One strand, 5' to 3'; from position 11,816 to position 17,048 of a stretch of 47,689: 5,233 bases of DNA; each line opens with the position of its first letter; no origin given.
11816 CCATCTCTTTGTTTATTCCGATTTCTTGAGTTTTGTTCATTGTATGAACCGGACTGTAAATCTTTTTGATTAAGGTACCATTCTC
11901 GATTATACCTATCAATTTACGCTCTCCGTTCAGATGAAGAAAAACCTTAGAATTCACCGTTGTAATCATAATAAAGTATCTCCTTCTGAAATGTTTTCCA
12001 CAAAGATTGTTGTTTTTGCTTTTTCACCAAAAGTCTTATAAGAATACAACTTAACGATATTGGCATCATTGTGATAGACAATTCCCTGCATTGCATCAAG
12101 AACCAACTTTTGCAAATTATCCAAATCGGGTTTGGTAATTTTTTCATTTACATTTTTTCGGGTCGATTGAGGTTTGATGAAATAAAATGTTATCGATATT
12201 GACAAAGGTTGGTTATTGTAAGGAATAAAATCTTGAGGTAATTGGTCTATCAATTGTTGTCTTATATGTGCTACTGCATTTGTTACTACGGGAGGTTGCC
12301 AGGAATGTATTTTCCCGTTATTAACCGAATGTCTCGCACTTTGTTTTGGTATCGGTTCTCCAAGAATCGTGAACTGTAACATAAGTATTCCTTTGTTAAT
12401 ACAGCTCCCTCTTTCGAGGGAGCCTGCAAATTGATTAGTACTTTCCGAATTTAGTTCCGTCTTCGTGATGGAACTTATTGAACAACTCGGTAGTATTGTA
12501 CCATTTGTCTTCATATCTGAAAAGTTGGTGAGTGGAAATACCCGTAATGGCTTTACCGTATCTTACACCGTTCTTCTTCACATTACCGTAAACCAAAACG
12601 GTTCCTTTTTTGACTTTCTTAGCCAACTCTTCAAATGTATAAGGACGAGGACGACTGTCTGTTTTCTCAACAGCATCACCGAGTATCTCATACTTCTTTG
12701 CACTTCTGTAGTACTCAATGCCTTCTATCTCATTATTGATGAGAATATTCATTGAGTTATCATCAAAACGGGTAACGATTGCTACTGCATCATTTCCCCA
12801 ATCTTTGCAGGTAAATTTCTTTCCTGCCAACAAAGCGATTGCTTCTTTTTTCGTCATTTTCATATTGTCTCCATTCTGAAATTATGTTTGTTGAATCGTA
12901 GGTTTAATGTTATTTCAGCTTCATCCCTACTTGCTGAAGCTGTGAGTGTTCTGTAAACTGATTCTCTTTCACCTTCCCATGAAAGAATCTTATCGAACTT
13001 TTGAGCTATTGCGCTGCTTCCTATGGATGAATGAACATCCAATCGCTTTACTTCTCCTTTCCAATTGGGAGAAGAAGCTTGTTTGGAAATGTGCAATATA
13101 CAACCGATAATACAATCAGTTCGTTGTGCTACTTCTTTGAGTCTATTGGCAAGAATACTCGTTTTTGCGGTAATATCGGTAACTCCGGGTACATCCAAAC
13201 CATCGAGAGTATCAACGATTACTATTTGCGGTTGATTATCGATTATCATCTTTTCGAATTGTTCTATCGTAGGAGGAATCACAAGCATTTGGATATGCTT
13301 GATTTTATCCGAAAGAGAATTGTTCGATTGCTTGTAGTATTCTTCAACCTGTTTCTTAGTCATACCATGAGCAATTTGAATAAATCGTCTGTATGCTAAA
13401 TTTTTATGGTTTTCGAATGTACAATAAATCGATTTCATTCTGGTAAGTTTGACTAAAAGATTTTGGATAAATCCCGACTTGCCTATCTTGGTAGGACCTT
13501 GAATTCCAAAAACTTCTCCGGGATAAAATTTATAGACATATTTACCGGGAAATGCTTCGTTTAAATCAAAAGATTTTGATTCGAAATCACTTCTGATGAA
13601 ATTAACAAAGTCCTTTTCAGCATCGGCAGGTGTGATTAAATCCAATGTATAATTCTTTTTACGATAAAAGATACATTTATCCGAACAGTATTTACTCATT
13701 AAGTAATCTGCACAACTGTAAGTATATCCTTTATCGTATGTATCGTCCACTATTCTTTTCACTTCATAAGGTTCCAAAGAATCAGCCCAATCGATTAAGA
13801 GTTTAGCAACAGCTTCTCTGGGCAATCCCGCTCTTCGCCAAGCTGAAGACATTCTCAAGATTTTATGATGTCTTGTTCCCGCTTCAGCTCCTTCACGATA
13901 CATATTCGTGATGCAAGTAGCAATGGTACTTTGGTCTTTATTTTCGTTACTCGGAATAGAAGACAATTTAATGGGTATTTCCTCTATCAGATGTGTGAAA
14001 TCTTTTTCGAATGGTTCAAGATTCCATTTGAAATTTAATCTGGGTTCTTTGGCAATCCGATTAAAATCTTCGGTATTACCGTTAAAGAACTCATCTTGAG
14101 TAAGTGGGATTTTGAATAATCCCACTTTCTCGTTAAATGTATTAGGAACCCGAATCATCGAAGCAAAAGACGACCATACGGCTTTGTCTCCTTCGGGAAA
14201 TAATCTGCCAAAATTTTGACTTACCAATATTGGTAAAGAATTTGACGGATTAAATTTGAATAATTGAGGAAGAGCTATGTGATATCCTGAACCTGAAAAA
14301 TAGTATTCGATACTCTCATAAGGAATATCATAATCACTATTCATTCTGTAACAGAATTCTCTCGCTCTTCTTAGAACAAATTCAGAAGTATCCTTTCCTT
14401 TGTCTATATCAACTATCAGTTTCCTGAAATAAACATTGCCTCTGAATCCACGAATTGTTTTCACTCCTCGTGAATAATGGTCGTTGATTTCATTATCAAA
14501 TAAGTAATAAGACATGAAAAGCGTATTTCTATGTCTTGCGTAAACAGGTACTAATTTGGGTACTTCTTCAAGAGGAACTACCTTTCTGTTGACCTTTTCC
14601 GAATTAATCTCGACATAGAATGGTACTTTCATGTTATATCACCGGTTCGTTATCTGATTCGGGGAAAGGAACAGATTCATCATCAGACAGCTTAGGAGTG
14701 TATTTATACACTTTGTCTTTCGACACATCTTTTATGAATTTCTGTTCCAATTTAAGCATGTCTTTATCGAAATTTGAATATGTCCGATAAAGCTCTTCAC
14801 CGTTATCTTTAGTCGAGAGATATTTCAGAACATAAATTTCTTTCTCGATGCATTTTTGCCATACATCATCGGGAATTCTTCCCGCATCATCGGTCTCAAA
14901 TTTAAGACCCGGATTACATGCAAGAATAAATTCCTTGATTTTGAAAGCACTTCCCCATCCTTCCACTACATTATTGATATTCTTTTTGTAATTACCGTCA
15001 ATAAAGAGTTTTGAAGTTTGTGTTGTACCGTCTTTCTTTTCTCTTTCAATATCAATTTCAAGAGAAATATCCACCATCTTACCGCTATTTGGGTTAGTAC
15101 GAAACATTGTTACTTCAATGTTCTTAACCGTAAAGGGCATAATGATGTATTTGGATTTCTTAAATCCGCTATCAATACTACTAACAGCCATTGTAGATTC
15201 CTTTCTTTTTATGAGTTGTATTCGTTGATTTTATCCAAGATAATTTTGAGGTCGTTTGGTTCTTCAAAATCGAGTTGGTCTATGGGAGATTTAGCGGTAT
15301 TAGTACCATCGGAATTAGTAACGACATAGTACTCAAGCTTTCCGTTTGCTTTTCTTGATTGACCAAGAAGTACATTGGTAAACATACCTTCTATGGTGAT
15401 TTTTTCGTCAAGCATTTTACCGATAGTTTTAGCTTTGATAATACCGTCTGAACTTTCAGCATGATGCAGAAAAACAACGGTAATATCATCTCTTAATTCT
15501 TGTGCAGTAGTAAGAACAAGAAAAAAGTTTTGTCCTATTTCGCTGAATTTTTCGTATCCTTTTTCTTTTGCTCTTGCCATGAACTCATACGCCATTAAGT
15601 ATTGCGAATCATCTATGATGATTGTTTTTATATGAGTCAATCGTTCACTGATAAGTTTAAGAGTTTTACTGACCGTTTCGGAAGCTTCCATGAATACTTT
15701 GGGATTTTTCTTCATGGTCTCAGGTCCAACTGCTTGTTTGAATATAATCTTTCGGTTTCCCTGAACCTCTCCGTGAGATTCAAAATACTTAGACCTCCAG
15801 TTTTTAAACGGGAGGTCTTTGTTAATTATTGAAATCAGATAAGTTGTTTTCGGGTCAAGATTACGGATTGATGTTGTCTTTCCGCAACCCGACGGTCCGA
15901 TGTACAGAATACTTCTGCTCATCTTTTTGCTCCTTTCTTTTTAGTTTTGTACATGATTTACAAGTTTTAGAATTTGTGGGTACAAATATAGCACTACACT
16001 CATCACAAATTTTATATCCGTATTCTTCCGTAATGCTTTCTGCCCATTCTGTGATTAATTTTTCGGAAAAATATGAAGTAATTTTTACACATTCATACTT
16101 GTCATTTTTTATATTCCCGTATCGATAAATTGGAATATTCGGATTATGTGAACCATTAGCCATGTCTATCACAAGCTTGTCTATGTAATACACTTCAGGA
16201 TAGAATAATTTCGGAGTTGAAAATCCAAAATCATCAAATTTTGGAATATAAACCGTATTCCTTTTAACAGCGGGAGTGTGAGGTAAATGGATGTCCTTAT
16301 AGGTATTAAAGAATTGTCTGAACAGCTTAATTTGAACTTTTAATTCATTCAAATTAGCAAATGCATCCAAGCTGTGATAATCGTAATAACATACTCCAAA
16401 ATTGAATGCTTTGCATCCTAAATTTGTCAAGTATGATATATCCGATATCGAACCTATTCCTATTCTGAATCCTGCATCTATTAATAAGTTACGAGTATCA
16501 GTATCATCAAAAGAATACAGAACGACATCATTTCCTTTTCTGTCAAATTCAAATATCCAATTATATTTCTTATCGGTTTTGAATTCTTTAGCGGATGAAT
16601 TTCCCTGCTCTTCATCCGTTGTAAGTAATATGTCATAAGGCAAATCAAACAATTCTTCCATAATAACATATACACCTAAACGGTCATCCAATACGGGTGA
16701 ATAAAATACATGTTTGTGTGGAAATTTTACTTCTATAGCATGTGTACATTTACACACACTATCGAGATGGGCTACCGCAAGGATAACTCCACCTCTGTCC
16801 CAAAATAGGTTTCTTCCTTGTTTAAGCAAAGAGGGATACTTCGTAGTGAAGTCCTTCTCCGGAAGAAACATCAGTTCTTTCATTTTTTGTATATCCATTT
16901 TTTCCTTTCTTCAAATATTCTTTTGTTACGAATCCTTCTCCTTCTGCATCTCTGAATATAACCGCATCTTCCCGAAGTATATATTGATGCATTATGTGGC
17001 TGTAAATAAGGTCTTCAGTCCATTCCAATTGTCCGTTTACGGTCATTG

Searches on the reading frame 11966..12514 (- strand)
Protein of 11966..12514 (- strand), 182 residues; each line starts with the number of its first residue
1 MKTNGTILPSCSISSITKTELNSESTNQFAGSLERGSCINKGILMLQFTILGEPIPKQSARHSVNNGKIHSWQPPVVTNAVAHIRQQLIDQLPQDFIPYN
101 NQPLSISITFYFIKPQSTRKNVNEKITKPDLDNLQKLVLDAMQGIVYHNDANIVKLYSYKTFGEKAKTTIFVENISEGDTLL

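Call 21: search_protein_families(library=phrogs, proteins=[window:11966-12514:-], max_evalue=0.001)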
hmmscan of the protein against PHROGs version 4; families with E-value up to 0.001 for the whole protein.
window:11966-12514:- (182 aa): 4 families
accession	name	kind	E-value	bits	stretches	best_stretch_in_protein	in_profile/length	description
phrog_140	-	DNA, RNA and nucleotide metabolism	1.7e-31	110.6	1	36-178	29-171/219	RusA-like Holliday junction resolvase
phrog_34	-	DNA, RNA and nucleotide metabolism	4.2e-08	34.2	1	35-160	64-177/259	RusA-like Holliday junction resolvase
phrog_24390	-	unknown function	4.7e-07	31.1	1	128-173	11-56/62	-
phrog_3055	-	DNA, RNA and nucleotide metabolism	4.9e-05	23.8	1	101-164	133-197/233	RusA-like Holliday junction resolvase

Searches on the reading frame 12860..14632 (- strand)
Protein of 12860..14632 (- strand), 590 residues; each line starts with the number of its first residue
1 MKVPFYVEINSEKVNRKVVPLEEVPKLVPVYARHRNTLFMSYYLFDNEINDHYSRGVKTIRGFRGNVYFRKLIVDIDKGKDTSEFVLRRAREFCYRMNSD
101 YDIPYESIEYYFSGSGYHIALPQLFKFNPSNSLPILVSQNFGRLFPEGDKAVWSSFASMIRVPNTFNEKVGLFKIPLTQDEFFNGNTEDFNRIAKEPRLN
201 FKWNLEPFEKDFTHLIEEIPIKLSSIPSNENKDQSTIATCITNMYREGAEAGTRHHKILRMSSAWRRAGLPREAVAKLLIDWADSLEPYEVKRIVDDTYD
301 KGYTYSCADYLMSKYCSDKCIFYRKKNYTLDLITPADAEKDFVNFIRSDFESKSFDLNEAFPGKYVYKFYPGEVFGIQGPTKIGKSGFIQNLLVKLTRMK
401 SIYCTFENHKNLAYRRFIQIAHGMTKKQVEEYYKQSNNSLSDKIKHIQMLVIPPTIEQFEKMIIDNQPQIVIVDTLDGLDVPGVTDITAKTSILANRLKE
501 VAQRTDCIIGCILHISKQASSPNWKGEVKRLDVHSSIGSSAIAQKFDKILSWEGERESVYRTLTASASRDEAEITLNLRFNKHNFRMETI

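Call 21: search_protein_families(library=phrogs, proteins=[window:12860-14632:-], max_evalue=0.001)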
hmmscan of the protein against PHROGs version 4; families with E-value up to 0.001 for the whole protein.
window:12860-14632:- (590 aa): 6 families
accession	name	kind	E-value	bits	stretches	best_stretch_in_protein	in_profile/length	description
phrog_239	-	DNA, RNA and nucleotide metabolism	1e-11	45.6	1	320-556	307-557/801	DNA primase/helicase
phrog_19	-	DNA, RNA and nucleotide metabolism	1.2e-10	42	1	369-557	350-542/621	DnaB-like replicative helicase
phrog_16345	-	DNA, RNA and nucleotide metabolism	3.6e-09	36.2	1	69-326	65-341/972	primase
phrog_243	-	DNA, RNA and nucleotide metabolism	1.9e-08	34.6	1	368-522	31-198/273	DnaB-like replicative helicase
phrog_3123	-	unknown function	1.3e-05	25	1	427-557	427-541/583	-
phrog_18685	-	unknown function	0.00015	20.7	1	64-200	63-204/1028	-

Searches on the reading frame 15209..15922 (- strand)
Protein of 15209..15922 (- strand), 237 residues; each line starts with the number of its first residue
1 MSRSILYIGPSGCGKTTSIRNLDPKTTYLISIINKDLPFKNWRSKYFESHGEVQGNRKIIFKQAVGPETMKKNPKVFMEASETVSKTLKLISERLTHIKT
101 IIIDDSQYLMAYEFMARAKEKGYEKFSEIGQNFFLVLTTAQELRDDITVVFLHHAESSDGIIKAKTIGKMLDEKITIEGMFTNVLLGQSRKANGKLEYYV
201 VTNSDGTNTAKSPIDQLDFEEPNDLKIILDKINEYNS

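Call 21: search_protein_families(library=phrogs, proteins=[window:15209-15922:-], max_evalue=0.001)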
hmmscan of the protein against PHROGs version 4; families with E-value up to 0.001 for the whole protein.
window:15209-15922:- (237 aa): 2 families
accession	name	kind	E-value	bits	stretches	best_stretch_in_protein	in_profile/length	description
phrog_2872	-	DNA, RNA and nucleotide metabolism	1.1e-56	192.8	1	1-236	1-211/219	Sak4-like ssDNA annealing protein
phrog_124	-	DNA, RNA and nucleotide metabolism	1.6e-09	38.6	1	4-236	45-261/382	Sak4-like ssDNA annealing protein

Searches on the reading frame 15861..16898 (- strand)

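Call 21: search_protein_families(library=phrogs, proteins=[window:15861-16898:-], max_evalue=0.001)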
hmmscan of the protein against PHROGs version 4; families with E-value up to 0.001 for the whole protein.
window:15861-16898:- (345 aa): 1 family
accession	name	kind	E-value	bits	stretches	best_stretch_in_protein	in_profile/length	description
phrog_4191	-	other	1.8e-07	31.6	1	37-195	53-239/342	peptidase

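Call 59: search_protein_families(library=pfam, proteins=[window:15861-16898:-], max_evalue=0.01)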
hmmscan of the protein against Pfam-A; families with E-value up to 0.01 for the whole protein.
window:15861-16898:- (345 aa): 0 families
